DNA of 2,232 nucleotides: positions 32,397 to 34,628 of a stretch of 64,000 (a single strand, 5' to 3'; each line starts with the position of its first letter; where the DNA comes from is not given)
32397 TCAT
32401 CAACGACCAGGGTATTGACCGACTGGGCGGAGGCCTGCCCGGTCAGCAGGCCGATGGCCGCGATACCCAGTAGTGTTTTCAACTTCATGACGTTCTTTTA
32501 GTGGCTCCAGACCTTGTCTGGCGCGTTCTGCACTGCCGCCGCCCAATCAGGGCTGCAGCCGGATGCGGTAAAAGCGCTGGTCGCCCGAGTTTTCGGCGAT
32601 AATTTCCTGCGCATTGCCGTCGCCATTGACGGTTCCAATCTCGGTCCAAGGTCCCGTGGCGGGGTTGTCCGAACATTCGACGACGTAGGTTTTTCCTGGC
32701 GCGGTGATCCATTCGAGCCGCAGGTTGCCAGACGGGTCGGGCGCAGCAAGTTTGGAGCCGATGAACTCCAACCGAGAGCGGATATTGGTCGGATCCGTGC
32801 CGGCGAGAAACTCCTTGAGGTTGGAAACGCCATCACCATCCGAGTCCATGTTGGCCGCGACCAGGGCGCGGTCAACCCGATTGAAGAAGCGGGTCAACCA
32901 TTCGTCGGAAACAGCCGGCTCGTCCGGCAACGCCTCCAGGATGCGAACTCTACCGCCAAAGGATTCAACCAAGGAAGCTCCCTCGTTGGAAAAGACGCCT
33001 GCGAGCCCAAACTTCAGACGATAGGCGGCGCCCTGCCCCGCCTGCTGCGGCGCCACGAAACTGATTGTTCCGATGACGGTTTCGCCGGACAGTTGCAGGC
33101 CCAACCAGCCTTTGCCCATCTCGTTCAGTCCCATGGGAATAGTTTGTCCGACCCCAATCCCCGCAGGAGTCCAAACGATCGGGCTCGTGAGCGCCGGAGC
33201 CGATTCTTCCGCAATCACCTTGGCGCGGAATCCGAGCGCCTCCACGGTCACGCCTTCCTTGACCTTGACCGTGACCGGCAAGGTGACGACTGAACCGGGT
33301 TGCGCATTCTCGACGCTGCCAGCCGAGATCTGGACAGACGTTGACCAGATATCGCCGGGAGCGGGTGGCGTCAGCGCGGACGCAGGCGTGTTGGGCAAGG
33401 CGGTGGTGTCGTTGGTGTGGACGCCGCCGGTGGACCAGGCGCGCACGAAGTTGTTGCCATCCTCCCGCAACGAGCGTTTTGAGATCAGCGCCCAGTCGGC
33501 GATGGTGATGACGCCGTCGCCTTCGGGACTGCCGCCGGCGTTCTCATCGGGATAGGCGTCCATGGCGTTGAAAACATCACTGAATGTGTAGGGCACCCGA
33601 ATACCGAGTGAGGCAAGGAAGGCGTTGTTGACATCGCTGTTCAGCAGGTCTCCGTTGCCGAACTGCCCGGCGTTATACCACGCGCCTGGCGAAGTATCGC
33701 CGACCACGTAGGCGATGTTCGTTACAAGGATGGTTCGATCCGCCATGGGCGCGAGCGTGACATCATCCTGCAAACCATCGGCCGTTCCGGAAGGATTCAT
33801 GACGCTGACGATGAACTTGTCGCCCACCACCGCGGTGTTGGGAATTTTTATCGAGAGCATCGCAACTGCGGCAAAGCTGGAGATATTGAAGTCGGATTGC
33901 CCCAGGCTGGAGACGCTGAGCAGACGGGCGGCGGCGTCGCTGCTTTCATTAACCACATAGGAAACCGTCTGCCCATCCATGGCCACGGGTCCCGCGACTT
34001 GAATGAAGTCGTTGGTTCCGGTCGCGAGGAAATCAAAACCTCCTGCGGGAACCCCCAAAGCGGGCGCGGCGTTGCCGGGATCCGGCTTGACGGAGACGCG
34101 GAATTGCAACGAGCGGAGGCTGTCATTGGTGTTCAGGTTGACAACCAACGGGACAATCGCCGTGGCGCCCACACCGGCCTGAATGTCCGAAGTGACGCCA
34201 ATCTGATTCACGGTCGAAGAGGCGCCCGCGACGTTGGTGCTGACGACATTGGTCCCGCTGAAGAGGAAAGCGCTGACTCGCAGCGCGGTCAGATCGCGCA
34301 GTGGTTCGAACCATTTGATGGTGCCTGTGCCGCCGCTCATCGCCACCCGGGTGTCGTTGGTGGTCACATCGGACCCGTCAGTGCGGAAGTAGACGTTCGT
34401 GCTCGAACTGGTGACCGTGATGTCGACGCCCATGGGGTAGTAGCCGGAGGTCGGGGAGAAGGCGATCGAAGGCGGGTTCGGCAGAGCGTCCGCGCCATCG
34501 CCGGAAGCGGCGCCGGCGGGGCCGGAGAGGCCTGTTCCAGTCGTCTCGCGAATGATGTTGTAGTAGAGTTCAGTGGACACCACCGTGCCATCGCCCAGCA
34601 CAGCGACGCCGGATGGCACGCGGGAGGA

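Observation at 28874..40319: Pilin-less PilM-N-O-P-secretin operon hard-wired to two giant NHL/cohesin/dockerin proteins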

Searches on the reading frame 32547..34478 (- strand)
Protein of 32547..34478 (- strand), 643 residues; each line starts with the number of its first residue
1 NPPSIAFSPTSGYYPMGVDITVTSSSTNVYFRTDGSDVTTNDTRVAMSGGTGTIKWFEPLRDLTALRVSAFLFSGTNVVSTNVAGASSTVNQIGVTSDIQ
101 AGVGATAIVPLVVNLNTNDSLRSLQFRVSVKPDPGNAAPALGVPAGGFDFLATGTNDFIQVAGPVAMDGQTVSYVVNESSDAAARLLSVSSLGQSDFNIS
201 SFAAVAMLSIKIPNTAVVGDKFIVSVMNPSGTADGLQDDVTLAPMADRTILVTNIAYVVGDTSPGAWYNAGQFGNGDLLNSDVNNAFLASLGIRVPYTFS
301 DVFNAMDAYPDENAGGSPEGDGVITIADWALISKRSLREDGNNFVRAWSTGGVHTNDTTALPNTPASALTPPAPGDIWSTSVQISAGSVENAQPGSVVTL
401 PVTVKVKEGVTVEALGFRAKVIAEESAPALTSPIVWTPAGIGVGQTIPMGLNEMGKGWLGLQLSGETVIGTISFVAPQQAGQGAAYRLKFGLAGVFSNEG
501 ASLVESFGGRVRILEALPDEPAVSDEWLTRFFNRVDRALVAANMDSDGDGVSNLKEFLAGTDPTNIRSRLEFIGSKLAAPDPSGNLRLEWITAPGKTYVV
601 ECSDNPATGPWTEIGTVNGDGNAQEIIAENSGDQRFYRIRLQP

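Call 18: search_solved_structures(query=window:32547-34478:-, max_evalue=10, show_alignments=2)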
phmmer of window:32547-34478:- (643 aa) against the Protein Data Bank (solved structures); distinct sequences matched with E-value up to 10: 1.
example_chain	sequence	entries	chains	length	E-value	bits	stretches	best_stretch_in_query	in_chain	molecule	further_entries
3x0u_A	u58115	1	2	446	0.85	11.2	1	136-163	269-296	Uncharacterized protein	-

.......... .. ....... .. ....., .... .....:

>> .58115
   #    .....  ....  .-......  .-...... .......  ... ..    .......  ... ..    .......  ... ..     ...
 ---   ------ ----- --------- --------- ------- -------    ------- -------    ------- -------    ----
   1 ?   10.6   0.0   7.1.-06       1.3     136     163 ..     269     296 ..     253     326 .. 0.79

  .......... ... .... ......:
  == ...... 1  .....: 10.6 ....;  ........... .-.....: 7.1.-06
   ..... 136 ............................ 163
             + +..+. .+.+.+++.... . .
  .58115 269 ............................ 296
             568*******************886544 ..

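Call 28: find_related_loci(query=A1, collection=genome_contigs, flank=10000)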
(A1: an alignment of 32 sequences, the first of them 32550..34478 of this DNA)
Query A1 (643 aa) in genome_contigs; peptide patterns used: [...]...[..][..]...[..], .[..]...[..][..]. (x = any residue, [..] = any of these).
241 stretches matched a pattern; 138 encode a relative of the query (tblastn E <= 1e-3); the best 80 are kept; 76 distinct loci.
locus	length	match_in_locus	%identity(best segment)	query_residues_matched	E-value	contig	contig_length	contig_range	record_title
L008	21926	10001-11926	81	1-637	0e+0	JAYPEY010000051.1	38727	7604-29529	MAG: Verrucomicrobiales bacterium isolate 139579_S180_rosella_bins.tsv.082 NODE_1009_length_38727_cov_9.069327, whole ge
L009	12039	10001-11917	81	1-637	0e+0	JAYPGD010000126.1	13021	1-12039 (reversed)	MAG: Verrucomicrobiales bacterium isolate 139578_S179_metabat_bins_sspec.tsv.164_sub NODE_5172_length_13021_cov_5.154789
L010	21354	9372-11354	63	1-642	0e+0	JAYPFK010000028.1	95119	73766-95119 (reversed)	MAG: Verrucomicrobiales bacterium isolate 139579_S180_metabat_bins_2.tsv.158 NODE_183_length_95119_cov_26.867331, whole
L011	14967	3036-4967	51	1-641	0e+0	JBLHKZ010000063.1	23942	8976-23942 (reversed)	MAG: Limisphaerales bacterium isolate 3300054698_143 Ga0535670_0003058, whole genome shotgun sequence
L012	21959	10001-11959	42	1-641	2e-154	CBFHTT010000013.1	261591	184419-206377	MAG: Limisphaerales bacterium isolate Co_bin_406_orig genome assembly, contig: Co_bin_406_orig_Co_c_000002267588, whole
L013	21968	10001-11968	45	1-643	1e-148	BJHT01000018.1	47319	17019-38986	Verrucomicrobiota bacterium LBMAG_Verrucomicrobia_hypo.bin2 DNA, sequence018, whole genome shotgun sequence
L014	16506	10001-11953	43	1-643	2e-145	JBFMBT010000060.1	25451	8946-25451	MAG: Verrucomicrobiota bacterium isolate MAG171 MAG171_60, whole genome shotgun sequence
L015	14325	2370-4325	44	1-643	7e-140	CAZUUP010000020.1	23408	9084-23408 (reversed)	MAG TPA_asm: uncultured Akkermansia sp. isolate SRP150892_co1_86 genome assembly, contig: NODE_1853_length_23408_cov_7.9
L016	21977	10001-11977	44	1-643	5e-140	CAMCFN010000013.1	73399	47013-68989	MAG: Akkermansia muciniphila isolate MiH-22jul19-15 genome assembly, contig: MiH-22jul19-C489, whole genome shotgun sequ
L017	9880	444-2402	44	1-643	6e-138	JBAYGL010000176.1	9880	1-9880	MAG: Limisphaerales bacterium isolate SO_2016_GW1_124 scaffold12611_OW334_2016, whole genome shotgun sequence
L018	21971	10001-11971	42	1-643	2e-137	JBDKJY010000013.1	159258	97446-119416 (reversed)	MAG: Verrucomicrobiota bacterium isolate gunnisonriver_2019_sw_WHONDRS-S19S_0062_A_bin.17 scaffold_0000024, whole genome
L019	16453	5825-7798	44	1-643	3e-137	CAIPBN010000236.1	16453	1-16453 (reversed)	MAG: uncultured Verrucomicrobia bacterium isolate Erken-D9_bin-0968 genome assembly, contig: bin-0968:236/949, whole gen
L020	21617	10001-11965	43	1-643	9e-136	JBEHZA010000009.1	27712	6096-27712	MAG: Verrucomicrobiota bacterium isolate ESF1.bin.9 NODE_1725_length_27712_cov_3.304820, whole genome shotgun sequence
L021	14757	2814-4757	44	2-643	2e-135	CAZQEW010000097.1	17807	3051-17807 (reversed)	MAG TPA_asm: uncultured Klebsiella sp. isolate SRP193358_co1_145 genome assembly, contig: NODE_8130_length_17807_cov_9.4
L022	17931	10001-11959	41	1-643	2e-134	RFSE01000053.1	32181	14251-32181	MAG: Proteobacteria bacterium isolate WB4_2_1501 contig_100_52, whole genome shotgun sequence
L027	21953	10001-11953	42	1-643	1e-129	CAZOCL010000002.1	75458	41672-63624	MAG TPA_asm: uncultured Klebsiella sp. isolate SRP193066_co2_110 genome assembly, contig: NODE_94_length_75458_cov_11.06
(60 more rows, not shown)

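Call 32: predict_structure(alignment_id=A1)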
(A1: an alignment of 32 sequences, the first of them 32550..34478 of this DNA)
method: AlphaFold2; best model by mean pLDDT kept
length: 643 residues; sequences in the alignment: 32
mean_pLDDT: 82.3   pTM: 0.53
mean pLDDT of the five models: 82.3, 82.3, 78.2, 77.2, 72.1
residues with pLDDT >= 90: 201; 70-90: 343; 50-70: 83; < 50: 16
segments of 3 or more residues with pLDDT < 50: 363-376
pLDDT, mean of each block of 10 residues (from residue 1): 88 88 93 89 90 85 92 69 90 92 87 90 92 75 78 68 55 79 87 69 89 87 94 88 94 85 78 74 88 83 86 67 88 82 74 68 41 47 93 95 91 92 92 91 83 90 92 96 94 85 88 91 84 79 70 76 68 66 79 77 83 86 79 78 72
secondary structure, 60 per line:
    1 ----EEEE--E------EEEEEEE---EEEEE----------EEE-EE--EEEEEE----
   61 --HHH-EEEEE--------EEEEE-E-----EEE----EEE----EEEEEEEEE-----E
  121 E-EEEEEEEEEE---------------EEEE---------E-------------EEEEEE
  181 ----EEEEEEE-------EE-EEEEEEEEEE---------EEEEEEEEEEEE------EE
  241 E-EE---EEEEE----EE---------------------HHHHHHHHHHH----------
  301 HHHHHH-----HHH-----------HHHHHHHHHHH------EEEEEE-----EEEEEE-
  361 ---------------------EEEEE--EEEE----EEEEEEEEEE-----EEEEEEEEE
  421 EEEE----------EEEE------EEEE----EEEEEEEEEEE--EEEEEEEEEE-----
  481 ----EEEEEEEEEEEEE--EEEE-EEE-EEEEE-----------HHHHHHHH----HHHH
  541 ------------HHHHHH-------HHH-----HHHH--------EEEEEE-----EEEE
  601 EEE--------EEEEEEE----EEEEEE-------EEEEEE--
elements in order: E5-8 E18-24 E28-32 E43-45 E51-56 E67-71 E80-84 E92-94 E99-101 E106-114 E123-132 E148-151 E175-180 E185-191 E202-211 E221-232 E239-241 E248-252 H280-290 H301-306 H326-336 E343-348 E354-359 E382-386 E389-392 E397-406 E412-424 E435-438 E445-448 E453-463 E466-475 E485-497 E500-503 E505-507 E509-513 H525-532 H537-540 H553-558 H574-577 E586-591 E597-603 E612-618 E623-628 E636-641

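Call 34: fold_search(model_id=the predicted structure, library=pdb)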
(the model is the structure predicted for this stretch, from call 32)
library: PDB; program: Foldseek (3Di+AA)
matches with E <= 10: 1981; with E <= 0.001: 210
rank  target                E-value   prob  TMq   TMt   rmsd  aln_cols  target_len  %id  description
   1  3ije_A                9.1e-09  1.00  0.16  0.11  25.0       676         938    8  Crystal structure of the complete integrin alhaVbeta3 ectodomain plus an Alpha/beta transmembrane fragment (released 2009-09-29)
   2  4nen_A                3.1e-08  1.00  0.15  0.10  21.6       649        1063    6  An internal ligand-bound, metastable state of a leukocyte integrin, aXb2 (released 2014-01-15)
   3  8xen_A                4.8e-08  0.99  0.14  0.10  27.6       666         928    8  Cryo-EM structure of integrin ITGAV/ITGB3 complex, conformation 4 (released 2024-12-18)
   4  4mmx_A                6.6e-08  1.00  0.15  0.11  23.9       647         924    8  Integrin AlphaVBeta3 ectodomain bound to the tenth domain of Fibronectin (released 2014-03-26)
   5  4g1e_A                6.6e-08  1.00  0.15  0.11  24.2       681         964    7  Crystal structure of integrin alpha V beta 3 with coil-coiled tag. (released 2012-12-12)
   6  8t2v_A                7.0e-08  1.00  0.15  0.11  25.5       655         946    9  Cryo-EM Structures of Full-length Integrin alphaIIbbeta3 in Native Lipids (released 2023-07-26)
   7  6avu_A                9.1e-08  1.00  0.16  0.12  24.6       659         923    7  Human alpha-V beta-3 Integrin (open conformation) in complex with the therapeutic antibody LM609 (released 2017-11-01)
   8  4g1m_A                1.1e-07  0.99  0.15  0.11  25.0       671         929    7  Re-refinement of alpha V beta 3 structure (released 2012-12-12)
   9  3s3s_A                1.1e-07  0.99  0.15  0.15  26.9       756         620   10  Transglutaminase 2 in complex with a novel inhibitor (released 2012-06-06)
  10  3s3p_A                1.2e-07  0.99  0.15  0.15  26.9       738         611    9  Transglutaminase 2 in complex with a novel inhibitor (released 2012-06-06)
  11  5es4_C                1.3e-07  1.00  0.14  0.11  22.3       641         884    7  RE-REFINEMENT OF INTEGRIN ALPHAXBETA2 ECTODOMAIN IN THE CLOSED/BENT CONFORMATION (released 2016-03-02)
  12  3s3j_A                1.3e-07  0.99  0.16  0.16  27.0       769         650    9  Transglutaminase 2 in complex with a novel inhibitor (released 2012-06-06)
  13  8b0g_A                1.3e-07  0.96  0.11  0.06  26.3       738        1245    9  2C9, C5b9-CD59 structure (released 2023-02-22)
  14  6a8p_A                1.6e-07  0.98  0.12  0.12  26.4       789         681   10  Transglutaminase 2 mutant G224V in complex with GTP (released 2018-09-26)
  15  3fcs_C                1.7e-07  1.00  0.16  0.12  23.7       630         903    7  Structure of complete ectodomain of integrin aIIBb3 (released 2009-01-20)
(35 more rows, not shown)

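Call 37: search_solved_structures(query=A1, max_evalue=1, show_alignments=0)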
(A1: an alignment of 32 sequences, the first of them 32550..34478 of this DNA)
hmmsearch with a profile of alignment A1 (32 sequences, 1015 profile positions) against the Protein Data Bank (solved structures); distinct sequences matched with E-value up to 1: 162 (the best 60 are shown).
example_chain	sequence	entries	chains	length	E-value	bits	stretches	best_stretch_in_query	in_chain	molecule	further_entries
6f0t_A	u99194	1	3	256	1.2e-48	168.9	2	64-225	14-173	Pizza6-SFW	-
6qsd_A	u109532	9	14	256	1.5e-48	168.6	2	61-232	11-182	Pizza6S | Pizza6-S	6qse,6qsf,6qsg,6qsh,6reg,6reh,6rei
7zph_A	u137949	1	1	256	5.1e-48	166.9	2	61-232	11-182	Pizza6-TNK-RSH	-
7zpw_A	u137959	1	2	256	5.2e-48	166.8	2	61-232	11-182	Pizza6-TSK-TSH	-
7zpz_A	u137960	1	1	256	6.4e-48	166.5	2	61-232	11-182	Pizza6-TSR-TSH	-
3ww9_A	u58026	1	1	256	1e-47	165.9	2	61-232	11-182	pizza6 protein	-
6f0s_A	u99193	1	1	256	1.2e-47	165.6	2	61-232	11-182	Pizza6-SYW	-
7zqg_A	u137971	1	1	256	1.6e-47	165.2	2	61-232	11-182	Pizza6-KSH-TSH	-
3wwa_A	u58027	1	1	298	2.7e-47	164.4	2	61-232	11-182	Pizza7H protein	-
7zq2_A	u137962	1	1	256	3.5e-47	164.1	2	61-232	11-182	Pizza6-RSH-TSH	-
6i38_A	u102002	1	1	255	8.5e-47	162.8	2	66-232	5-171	nv2Pizza6-AYW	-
6ren_A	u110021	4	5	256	1.3e-46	162.2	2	61-232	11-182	3fPizza6-SH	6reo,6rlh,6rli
6i3b_A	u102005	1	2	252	1.4e-46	162.1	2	63-232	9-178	cPizza6-AYW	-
6f0q_A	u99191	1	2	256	1.5e-46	162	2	61-232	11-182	Pizza6-AYW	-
6rej_A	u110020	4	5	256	3.3e-37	131.1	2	61-232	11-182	Pizza6-SH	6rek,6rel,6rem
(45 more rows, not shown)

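Call 85: search_protein_families(library=ncbifam, proteins=[L027:21343-21696:+, L027:18344-18895:+, L027:18873-19418:+, L027:19399-20976:+], max_evalue=0.1)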
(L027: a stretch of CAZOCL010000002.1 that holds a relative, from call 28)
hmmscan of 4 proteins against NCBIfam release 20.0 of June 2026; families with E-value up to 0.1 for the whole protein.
L027:21343-21696:+ (118 aa): 16 families
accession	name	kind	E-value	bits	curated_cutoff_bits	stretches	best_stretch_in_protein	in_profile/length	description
NF041775.1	typeIV_PilA_Myxo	equivalog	2.3e-15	57.2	400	1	6-60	8-62/214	type IV pilin protein PilA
NF040999.1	pilin_ComGC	equivalog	2.3e-13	50.1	75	1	9-70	2-63/84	competence type IV pilus major pilin ComGC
TIGR01710.1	typeII_sec_gspG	equivalog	2.3e-12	47.1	88.85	1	10-70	2-62/134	type II secretion system major pseudopilin GspG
NF007862.0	PRK10574.1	equivalog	9.8e-08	32.2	138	1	7-42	3-38/145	prepilin peptidase-dependent pilin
TIGR01708.2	typeII_sec_gspH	equivalog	1e-07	32.1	80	1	9-43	2-38/169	type II secretion system minor pseudopilin GspH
TIGR02532.1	IV_pilin_GFxxxE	domain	6.2e-07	29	16.3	1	9-31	2-24/24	prepilin-type N-terminal cleavage/methylation domain-containing protein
TIGR02596.1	TIGR02596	subfamily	2.5e-06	27.7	70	1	11-64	1-55/196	Verru_Chthon cassette protein D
NF041013.1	T4P_ComGE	equivalog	1.3e-05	25.2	49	1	10-66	5-63/83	competence type IV pilus minor pilin ComGE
NF040982.1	ComGD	equivalog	0.00034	21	70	1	9-68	2-61/139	competence type IV pilus minor pilin ComGD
NF006453.0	PRK08808.1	equivalog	0.001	18.2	295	1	4-68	2-66/211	type II secretion system protein J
NF007800.0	PRK10506.1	equivalog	0.0022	17.8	158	1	3-47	3-47/163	prepilin peptidase-dependent protein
NF009245.0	PRK12599.1-4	equivalog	0.0083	16.4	114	1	9-53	60-105/121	cation:proton antiporter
TIGR04533.1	cyanosortB_assc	equivalog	0.013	14.8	65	1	13-54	8-49/221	cyanoexosortase B system-associated protein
NF041474.1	membrane_YkgR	equivalog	0.023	14.3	40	1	1-23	1-23/33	small membrane protein YkgR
TIGR01711.1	gspJ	equivalog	0.069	12.9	64.85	1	9-32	1-24/192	type II secretion system minor pseudopilin GspJ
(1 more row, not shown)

L027:18344-18895:+ (184 aa): 1 family
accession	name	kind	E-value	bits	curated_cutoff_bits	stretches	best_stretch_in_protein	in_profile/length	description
NF041013.1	T4P_ComGE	equivalog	0.015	15.4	49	1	30-82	4-56/83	competence type IV pilus minor pilin ComGE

L027:18873-19418:+ (182 aa): 1 family
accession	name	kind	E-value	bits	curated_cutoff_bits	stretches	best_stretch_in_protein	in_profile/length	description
NF007848.0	PRK10557.1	equivalog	0.0058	16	120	1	7-71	5-69/192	prepilin peptidase-dependent protein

L027:19399-20976:+ (526 aa): 0 families
